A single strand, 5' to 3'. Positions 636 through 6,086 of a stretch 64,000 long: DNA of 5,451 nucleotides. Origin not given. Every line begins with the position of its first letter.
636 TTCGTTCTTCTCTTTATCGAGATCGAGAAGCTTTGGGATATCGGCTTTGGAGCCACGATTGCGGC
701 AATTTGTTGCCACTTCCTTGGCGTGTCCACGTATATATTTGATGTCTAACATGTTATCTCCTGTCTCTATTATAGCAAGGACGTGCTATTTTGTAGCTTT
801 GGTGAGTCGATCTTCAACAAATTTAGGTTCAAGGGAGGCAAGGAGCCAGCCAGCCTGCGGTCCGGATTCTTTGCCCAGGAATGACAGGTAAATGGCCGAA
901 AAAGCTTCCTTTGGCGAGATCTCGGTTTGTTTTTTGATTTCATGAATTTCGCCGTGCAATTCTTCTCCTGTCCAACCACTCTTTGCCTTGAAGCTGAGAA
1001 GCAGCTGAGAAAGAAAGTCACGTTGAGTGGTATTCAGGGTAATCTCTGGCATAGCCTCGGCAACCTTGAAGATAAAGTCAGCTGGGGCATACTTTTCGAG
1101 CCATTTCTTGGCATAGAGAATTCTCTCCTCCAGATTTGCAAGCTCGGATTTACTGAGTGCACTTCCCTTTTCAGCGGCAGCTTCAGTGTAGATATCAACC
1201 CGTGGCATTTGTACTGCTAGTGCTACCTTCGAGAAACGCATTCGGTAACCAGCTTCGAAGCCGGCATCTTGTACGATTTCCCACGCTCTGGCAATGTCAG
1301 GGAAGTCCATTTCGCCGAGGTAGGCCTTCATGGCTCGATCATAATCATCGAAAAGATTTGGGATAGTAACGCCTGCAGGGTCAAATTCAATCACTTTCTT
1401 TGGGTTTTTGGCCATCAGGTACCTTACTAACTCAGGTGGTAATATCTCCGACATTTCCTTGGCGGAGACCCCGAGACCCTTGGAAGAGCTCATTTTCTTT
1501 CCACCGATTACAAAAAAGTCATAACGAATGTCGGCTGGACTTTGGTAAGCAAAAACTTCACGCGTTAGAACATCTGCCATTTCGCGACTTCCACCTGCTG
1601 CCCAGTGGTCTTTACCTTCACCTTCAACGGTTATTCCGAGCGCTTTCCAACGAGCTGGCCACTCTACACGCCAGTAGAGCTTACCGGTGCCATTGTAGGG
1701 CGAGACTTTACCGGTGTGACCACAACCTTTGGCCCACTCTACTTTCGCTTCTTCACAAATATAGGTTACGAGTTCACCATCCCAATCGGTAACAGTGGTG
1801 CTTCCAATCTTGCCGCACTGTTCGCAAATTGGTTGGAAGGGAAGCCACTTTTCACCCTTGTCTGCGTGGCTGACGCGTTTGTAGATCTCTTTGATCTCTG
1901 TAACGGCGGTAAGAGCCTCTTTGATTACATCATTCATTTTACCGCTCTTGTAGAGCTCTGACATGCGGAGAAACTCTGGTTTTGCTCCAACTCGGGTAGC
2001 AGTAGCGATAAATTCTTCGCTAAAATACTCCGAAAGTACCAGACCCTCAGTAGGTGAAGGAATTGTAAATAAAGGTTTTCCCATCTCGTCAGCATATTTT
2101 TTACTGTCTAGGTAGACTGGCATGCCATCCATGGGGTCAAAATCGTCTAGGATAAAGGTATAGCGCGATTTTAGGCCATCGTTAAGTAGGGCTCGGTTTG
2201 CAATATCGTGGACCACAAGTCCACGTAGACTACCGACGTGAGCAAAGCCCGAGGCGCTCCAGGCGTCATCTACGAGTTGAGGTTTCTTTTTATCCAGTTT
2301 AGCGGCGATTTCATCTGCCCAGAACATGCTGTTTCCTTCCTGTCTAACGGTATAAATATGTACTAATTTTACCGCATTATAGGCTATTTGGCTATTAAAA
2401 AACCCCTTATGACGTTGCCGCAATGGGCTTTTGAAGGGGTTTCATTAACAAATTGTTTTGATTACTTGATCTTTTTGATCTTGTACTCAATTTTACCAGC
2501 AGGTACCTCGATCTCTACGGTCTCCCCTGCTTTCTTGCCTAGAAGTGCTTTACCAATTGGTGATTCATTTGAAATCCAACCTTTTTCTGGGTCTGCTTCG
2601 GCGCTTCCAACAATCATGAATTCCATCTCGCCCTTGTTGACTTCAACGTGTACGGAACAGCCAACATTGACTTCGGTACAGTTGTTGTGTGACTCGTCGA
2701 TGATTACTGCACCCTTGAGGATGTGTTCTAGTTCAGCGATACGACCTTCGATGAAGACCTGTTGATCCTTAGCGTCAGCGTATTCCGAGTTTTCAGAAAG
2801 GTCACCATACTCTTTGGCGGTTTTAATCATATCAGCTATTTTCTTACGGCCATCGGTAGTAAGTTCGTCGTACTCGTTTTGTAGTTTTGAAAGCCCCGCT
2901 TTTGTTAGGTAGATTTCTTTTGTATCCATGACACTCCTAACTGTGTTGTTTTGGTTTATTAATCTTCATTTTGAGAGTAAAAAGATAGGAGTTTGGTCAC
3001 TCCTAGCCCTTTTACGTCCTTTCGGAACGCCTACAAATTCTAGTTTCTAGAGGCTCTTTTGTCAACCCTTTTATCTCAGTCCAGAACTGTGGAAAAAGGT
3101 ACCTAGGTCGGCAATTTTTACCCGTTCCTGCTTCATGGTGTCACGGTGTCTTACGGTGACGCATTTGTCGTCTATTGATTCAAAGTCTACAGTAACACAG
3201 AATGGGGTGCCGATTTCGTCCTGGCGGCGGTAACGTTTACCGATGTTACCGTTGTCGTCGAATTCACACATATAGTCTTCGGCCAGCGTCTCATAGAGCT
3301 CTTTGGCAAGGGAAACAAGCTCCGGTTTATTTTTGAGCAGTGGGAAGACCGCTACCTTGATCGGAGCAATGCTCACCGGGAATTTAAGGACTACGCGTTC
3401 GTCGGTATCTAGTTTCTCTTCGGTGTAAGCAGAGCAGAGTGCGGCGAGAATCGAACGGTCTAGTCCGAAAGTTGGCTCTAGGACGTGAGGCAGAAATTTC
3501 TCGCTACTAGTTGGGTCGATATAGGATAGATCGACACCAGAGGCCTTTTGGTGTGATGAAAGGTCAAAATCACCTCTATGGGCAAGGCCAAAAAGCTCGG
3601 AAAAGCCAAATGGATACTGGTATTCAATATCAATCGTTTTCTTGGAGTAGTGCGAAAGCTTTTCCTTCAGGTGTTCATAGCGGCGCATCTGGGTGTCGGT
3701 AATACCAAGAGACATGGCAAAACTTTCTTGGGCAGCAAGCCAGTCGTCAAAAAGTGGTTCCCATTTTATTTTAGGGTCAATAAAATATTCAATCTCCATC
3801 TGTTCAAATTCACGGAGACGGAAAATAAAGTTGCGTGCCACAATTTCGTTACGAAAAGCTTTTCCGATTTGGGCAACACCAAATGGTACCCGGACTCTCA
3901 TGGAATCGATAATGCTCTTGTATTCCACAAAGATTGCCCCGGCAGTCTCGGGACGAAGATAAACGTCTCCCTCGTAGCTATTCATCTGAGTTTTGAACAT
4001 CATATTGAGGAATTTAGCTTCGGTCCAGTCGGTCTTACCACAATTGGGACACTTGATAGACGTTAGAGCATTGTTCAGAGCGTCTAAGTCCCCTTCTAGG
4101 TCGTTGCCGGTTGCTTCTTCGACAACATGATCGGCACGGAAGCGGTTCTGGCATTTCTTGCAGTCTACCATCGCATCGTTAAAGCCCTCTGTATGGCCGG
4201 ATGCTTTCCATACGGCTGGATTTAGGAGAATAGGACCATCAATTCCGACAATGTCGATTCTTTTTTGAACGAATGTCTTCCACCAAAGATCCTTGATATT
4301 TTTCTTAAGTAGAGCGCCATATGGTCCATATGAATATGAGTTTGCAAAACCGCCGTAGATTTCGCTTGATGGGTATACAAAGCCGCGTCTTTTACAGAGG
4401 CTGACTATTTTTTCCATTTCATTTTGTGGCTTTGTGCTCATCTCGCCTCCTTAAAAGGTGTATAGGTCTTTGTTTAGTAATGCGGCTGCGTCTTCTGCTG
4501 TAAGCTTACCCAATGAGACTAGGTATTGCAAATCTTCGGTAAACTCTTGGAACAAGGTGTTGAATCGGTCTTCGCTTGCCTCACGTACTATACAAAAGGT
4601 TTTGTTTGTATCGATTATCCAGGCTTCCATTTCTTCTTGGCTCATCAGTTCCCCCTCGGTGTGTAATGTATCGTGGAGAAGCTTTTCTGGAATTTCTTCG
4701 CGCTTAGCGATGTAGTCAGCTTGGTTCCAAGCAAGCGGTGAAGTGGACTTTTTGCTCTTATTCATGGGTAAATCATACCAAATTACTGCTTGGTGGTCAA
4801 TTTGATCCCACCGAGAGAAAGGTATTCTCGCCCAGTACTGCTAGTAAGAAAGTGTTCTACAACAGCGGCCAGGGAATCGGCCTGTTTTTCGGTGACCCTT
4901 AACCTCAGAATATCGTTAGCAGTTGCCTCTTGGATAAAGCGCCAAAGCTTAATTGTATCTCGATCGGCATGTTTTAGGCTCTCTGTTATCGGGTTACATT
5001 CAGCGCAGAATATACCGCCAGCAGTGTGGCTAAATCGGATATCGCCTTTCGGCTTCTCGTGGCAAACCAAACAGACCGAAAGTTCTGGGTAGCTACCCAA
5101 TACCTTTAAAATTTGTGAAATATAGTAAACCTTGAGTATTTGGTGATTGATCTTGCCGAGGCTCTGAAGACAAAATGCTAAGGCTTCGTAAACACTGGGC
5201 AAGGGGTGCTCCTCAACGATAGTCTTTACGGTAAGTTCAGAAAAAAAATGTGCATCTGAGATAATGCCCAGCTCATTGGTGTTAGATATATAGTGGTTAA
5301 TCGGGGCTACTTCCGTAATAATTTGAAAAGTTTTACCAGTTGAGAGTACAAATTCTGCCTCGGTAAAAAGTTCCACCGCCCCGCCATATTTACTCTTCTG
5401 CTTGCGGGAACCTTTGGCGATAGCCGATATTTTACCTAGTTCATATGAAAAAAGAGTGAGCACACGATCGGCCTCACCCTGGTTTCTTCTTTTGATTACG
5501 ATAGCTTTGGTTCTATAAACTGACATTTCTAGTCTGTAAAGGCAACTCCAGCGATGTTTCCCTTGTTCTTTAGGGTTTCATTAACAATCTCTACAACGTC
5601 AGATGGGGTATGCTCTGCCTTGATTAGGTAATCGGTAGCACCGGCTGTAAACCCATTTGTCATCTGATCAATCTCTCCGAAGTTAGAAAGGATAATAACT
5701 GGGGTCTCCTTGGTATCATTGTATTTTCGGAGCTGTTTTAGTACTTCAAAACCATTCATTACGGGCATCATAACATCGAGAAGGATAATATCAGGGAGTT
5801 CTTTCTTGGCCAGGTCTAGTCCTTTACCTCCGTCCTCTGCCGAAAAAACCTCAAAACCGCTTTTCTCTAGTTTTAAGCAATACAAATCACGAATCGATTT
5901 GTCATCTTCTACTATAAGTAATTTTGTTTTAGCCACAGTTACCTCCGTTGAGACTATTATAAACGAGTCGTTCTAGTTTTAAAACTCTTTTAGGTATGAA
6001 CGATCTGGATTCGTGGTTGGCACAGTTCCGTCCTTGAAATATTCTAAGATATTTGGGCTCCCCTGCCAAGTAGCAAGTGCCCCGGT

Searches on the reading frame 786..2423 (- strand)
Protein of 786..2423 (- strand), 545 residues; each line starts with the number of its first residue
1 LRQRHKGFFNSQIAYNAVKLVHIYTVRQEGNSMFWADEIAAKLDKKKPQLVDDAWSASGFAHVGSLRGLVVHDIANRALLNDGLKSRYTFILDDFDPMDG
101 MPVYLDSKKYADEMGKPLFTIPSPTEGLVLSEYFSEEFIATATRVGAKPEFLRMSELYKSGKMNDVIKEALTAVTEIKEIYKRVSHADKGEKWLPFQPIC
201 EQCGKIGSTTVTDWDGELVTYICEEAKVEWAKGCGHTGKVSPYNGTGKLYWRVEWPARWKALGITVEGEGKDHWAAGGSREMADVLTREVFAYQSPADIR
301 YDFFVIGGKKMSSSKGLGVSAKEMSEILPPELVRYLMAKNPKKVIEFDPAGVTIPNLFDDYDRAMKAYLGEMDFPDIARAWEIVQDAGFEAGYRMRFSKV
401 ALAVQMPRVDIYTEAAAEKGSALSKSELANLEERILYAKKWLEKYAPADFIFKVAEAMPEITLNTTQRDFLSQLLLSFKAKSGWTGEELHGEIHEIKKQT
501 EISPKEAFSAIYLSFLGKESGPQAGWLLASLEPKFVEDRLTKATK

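Call 65: search_protein_families(library=pfam, proteins=[window:786-2423:-], max_evalue=0.001)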
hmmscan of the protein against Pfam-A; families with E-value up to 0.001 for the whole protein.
window:786-2423:- (545 aa): 3 families
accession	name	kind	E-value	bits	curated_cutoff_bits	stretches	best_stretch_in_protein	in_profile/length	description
PF01921.24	tRNA-synt_1f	-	2.3e-85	287.1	27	1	34-385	2-358/360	tRNA synthetases class I (K)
PF19269.4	Anticodon_2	-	2.5e-05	25.1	23.6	1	449-543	38-140/141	Anticodon binding domain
PF09334.17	tRNA-synt_1g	-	0.0001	21.7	20.1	1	302-341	319-358/391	tRNA synthetases class I (M)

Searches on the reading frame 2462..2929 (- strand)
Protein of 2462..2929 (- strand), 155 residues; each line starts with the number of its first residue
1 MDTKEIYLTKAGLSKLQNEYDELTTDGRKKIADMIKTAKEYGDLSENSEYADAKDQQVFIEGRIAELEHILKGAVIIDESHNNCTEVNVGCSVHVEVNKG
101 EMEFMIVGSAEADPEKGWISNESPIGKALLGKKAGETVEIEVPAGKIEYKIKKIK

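Call 65: search_protein_families(library=pfam, proteins=[window:2462-2929:-], max_evalue=0.001)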
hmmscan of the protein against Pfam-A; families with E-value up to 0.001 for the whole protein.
window:2462-2929:- (155 aa): 2 families
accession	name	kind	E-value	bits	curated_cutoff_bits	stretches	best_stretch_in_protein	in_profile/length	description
PF03449.20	GreA_GreB_N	-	4.3e-25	88.1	24.5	1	6-76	1-71/71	Transcription elongation factor, N-terminal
PF01272.25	GreA_GreB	-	5.1e-25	87.7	26.9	1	85-155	4-76/77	Transcription elongation factor, GreA/GreB, C-term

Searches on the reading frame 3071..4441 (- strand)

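Call 65: search_protein_families(library=pfam, proteins=[window:3071-4441:-], max_evalue=0.001)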
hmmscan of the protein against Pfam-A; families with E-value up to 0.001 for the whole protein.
window:3071-4441:- (456 aa): 3 families
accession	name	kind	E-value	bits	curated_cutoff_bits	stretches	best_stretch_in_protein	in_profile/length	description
PF03129.25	HGTP_anticodon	-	2.5e-21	76.1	21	1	362-449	1-90/94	Anticodon binding domain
PF00587.30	tRNA-synt_2b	-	2.1e-08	34.9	29.3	1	157-335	8-176/179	tRNA synthetase class II core domain (G, H, P, S and T)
PF14353.12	CpXC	-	0.00059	20.3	25.4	0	92-145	1-54/121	CpXC protein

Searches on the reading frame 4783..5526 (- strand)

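Call 65: search_protein_families(library=pfam, proteins=[window:4783-5526:-], max_evalue=0.001)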
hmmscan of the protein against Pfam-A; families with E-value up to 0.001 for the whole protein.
window:4783-5526:- (247 aa): 2 families
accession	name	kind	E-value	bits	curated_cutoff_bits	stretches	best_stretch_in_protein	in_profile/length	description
PF11967.14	RecO_N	-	3.8e-21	75.3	27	1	1-78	1-79/80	Recombination protein O N terminal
PF02565.21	RecO_C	-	1.3e-16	61.1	22.1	1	92-235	10-153/157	Recombination protein O C terminal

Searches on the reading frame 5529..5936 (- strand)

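Call 65: search_protein_families(library=pfam, proteins=[window:5529-5936:-], max_evalue=0.001)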
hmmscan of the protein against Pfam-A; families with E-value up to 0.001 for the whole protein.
window:5529-5936:- (135 aa): 1 family
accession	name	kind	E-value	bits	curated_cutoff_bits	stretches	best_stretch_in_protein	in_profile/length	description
PF00072.30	Response_reg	-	1.3e-25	90.2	30.2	1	7-111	2-103/111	Response regulator receiver domain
